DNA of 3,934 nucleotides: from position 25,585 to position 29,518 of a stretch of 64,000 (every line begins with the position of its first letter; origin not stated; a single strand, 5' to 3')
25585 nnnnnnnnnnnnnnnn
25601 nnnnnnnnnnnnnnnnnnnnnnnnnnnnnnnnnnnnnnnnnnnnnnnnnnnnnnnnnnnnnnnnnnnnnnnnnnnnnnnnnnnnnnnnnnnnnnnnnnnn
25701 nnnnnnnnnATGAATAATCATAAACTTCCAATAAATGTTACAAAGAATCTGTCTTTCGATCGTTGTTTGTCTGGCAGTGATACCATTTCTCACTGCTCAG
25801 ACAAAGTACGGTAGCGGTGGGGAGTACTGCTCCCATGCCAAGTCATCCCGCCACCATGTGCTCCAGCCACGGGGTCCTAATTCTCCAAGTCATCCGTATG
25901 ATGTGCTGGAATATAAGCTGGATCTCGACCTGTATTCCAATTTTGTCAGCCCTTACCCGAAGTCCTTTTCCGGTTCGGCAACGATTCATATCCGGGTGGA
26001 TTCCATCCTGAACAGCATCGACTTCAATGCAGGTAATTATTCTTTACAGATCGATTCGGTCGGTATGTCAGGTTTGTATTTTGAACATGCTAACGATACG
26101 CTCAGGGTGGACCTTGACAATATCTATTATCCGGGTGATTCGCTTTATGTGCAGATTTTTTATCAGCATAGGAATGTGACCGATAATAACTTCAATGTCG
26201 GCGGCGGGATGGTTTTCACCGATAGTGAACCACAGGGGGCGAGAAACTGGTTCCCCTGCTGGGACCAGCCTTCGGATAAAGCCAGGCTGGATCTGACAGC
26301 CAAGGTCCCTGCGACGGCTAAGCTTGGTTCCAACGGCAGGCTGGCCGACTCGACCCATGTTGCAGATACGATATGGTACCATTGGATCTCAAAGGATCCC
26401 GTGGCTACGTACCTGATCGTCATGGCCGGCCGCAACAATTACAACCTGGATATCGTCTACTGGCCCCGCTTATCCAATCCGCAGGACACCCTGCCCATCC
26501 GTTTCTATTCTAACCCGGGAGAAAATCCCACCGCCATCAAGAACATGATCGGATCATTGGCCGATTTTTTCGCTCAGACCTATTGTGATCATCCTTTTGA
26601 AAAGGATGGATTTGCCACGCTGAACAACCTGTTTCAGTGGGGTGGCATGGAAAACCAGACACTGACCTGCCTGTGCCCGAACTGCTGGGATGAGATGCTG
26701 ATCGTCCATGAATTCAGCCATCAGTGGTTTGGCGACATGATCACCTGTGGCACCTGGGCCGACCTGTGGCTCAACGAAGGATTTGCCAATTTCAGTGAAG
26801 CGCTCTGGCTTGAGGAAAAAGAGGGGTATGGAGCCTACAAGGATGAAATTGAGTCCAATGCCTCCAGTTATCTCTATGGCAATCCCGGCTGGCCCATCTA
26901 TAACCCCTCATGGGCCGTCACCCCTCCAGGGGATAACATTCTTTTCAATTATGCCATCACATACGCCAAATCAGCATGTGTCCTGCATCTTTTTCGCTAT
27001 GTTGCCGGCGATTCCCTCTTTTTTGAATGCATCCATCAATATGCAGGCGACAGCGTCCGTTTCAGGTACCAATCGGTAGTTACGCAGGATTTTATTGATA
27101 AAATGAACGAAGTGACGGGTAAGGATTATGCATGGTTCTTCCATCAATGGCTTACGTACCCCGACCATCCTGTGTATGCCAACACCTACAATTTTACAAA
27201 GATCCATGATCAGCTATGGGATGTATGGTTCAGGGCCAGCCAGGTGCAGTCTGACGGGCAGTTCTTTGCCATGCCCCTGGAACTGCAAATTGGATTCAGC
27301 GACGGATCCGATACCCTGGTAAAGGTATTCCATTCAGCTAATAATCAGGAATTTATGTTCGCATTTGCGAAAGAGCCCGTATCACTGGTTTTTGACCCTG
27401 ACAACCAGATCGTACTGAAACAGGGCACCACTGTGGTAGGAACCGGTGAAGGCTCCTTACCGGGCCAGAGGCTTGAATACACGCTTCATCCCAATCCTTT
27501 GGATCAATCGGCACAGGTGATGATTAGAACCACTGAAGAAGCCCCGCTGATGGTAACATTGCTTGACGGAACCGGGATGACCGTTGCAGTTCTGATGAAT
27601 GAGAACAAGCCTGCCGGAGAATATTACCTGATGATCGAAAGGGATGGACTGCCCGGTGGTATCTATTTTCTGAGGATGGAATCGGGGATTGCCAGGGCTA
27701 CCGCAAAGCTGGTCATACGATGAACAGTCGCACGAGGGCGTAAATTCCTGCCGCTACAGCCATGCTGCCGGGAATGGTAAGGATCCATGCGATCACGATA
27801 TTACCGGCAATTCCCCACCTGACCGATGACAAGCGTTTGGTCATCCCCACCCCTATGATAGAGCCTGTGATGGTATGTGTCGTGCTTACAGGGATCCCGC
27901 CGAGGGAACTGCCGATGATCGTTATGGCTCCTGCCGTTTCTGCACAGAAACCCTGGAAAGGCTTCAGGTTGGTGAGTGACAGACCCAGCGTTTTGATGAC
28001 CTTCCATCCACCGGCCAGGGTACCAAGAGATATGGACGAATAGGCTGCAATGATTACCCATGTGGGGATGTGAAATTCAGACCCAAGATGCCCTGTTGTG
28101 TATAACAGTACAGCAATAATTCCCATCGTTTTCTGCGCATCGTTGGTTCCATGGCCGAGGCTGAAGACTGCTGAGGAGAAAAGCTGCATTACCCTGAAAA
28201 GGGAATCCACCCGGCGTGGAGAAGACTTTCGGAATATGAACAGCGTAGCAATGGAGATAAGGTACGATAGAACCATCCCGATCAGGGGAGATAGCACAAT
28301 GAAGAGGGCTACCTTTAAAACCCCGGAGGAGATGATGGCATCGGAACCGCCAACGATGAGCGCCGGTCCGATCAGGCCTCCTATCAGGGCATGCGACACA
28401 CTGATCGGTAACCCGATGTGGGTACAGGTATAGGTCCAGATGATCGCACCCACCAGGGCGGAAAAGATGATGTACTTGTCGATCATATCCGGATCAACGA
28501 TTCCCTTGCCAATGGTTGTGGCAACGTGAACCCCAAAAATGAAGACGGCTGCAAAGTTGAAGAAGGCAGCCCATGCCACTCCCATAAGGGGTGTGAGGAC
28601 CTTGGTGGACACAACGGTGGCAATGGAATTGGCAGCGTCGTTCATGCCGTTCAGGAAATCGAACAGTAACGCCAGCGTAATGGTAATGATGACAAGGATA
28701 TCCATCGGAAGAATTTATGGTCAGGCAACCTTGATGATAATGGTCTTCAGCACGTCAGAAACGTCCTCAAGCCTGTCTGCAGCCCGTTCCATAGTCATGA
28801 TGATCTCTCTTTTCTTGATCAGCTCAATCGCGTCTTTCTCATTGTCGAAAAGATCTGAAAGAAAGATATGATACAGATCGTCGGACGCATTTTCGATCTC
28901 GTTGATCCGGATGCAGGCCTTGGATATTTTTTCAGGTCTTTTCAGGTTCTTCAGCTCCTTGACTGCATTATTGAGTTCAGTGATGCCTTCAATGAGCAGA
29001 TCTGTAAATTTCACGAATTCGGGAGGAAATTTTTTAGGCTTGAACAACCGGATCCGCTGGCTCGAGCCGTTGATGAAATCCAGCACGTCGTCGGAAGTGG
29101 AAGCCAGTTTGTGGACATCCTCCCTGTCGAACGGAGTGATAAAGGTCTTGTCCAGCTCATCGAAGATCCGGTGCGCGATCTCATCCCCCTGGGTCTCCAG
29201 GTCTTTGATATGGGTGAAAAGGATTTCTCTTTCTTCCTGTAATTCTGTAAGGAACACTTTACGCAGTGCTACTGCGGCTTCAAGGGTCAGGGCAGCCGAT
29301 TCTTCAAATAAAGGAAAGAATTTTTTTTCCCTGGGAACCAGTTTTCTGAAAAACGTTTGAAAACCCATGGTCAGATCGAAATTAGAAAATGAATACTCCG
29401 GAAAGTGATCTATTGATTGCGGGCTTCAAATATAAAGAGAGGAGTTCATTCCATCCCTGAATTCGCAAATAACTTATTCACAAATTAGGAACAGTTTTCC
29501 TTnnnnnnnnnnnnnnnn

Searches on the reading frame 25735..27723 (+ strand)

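Call 65: search_protein_families(library=pfam, proteins=[window:25735-27723:+], max_evalue=0.00001)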
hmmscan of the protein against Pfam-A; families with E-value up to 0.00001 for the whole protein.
window:25735-27723:+ (662 aa): 3 families
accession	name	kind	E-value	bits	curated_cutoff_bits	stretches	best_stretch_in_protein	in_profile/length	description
PF01433.26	Peptidase_M1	-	1.1e-28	100.8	27.7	1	284-472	19-218/218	Peptidase family M1 domain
PF17900.6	Peptidase_M1_N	-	2.3e-16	60.9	25.8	1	59-227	4-186/186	Peptidase M1 N-terminal domain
PF18962.6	Por_Secre_tail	-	7e-06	26.7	27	0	585-661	2-75/75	Secretion system C-terminal sorting domain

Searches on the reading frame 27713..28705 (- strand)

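Call 65: search_protein_families(library=pfam, proteins=[window:27713-28705:-], max_evalue=0.00001)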
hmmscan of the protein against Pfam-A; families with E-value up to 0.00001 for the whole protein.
window:27713-28705:- (330 aa): 1 family
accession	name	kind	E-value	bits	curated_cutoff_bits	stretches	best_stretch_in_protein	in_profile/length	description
PF01384.25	PHO4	-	3.3e-90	303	33.7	1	19-318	1-350/350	Phosphate transporter family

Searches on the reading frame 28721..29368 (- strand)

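Call 65: search_protein_families(library=pfam, proteins=[window:28721-29368:-], max_evalue=0.00001)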
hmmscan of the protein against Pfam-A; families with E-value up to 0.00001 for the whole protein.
window:28721-29368:- (215 aa): 1 family
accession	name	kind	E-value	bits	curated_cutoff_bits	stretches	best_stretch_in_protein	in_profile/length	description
PF01865.21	PhoU_div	-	4.9e-24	85.3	24.4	1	6-213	2-214/214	Protein of unknown function DUF47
